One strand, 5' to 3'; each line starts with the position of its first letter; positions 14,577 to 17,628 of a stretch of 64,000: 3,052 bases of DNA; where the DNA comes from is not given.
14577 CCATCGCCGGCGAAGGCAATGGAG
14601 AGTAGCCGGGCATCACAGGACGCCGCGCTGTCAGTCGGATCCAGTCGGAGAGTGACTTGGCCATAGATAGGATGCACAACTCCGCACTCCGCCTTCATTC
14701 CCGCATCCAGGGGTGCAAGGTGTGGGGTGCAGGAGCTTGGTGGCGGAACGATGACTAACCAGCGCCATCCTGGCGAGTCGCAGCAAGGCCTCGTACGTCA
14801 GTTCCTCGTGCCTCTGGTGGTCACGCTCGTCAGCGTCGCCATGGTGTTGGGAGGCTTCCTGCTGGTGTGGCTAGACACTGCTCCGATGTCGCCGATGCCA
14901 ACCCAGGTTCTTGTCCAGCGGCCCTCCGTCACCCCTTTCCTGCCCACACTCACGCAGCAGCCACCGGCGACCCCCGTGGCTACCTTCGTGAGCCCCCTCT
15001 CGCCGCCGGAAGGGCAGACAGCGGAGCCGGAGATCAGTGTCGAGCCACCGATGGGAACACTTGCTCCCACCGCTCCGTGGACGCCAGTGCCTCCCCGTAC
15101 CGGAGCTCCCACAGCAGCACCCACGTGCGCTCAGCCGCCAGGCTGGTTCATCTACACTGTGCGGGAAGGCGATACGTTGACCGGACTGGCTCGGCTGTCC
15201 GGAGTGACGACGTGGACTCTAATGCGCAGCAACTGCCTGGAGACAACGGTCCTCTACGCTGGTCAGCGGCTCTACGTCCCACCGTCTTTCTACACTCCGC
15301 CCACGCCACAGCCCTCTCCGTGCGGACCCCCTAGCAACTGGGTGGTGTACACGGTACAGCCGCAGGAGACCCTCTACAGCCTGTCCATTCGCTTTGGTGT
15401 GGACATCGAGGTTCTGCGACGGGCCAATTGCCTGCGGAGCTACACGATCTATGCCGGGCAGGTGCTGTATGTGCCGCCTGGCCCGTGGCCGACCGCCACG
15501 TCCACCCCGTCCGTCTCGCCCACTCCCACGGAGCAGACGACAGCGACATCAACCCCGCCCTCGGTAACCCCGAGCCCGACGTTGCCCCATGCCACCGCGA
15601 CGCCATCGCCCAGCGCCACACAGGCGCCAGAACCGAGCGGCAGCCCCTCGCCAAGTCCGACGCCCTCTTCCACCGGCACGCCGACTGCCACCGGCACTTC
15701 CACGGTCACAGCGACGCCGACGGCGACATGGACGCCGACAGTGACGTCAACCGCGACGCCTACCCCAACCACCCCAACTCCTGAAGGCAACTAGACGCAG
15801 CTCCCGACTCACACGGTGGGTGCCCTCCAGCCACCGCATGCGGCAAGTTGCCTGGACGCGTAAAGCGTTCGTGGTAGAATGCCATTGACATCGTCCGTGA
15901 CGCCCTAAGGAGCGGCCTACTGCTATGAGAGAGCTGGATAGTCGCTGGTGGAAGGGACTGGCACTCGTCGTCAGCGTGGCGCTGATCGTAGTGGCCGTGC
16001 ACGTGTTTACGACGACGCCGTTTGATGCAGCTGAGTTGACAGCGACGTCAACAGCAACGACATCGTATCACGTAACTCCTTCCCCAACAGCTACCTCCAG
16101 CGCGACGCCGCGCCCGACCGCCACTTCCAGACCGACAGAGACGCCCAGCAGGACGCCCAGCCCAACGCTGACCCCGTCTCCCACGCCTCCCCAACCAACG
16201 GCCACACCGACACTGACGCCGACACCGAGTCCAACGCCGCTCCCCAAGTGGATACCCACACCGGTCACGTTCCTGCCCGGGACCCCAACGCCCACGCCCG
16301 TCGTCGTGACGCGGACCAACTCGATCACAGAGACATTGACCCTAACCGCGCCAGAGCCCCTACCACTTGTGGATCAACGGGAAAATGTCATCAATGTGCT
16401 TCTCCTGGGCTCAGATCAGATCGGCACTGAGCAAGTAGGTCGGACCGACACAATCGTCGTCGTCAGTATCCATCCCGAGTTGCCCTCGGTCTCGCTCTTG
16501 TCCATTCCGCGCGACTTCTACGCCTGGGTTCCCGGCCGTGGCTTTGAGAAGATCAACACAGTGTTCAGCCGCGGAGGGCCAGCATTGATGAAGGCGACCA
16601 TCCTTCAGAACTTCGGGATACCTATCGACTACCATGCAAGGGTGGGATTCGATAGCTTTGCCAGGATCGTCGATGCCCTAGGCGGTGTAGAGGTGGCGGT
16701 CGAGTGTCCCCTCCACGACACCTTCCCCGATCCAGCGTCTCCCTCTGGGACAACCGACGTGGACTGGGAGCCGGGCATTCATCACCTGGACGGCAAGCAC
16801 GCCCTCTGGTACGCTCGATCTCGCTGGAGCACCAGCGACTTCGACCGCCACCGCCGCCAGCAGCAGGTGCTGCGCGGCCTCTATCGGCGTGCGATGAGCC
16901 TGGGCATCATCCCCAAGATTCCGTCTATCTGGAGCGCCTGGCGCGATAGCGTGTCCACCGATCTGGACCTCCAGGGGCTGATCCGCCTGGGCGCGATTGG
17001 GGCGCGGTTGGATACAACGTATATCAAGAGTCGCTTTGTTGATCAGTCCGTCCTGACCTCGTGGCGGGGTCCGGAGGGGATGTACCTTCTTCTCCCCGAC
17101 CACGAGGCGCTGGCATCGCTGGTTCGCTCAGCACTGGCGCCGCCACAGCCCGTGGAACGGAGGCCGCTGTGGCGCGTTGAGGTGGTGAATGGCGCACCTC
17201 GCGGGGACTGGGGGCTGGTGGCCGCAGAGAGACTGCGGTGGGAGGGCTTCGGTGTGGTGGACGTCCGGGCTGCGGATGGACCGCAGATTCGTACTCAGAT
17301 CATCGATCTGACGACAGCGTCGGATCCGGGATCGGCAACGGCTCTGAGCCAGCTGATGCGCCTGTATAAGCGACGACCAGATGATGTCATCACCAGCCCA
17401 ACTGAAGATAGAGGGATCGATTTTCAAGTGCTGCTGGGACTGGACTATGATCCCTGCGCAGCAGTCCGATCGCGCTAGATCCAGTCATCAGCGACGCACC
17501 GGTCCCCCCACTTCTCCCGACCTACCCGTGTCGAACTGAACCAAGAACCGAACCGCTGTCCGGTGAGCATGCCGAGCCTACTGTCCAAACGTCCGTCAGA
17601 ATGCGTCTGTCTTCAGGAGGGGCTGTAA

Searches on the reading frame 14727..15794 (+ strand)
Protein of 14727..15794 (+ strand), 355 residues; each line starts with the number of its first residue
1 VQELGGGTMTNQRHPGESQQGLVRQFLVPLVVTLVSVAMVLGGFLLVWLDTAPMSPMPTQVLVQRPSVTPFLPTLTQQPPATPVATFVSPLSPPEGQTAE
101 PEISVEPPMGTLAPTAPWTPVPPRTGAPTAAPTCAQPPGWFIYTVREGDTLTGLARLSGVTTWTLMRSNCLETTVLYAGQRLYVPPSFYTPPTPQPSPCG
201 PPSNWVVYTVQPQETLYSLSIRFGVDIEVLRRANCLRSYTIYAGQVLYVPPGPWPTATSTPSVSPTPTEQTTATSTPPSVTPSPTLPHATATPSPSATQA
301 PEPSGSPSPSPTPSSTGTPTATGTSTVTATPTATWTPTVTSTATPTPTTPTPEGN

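Call 3: search_protein_families(library=pfam, proteins=[window:14727-15794:+], max_evalue=0.1)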
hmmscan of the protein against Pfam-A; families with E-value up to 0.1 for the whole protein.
window:14727-15794:+ (355 aa): 4 families
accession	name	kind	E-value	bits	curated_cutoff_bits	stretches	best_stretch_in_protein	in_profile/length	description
PF01476.26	LysM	-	4.4e-24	84.6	20.9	2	208-250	1-43/43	LysM domain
PF23473.1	LysM3_LYK4_5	-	2.6e-06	27.9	29.3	1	208-246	5-43/48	LYK4/5 LysM3 domain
PF23472.1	LysM2_CERK1_LYK3_4_5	-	0.025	14.9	27.4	0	143-185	8-54/56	LYK3/4/5 LysM2 domain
PF23577.1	LysM_RLK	-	0.03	14.8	27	0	208-250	3-44/44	LysM domain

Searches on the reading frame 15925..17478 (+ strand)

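Call 3: search_protein_families(library=pfam, proteins=[window:15925-17478:+], max_evalue=0.1)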
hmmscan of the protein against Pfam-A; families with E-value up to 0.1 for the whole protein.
window:15925-17478:+ (517 aa): 2 families
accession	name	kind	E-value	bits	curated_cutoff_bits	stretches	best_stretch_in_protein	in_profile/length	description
PF03816.19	LytR_cpsA_psr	-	2.4e-35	122.3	24.6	1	173-323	1-148/150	LytR_cpsA_psr family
PF13399.11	LytR_C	-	0.00055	21.3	22.2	1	417-508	3-86/86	LytR cell envelope-related transcriptional attenuator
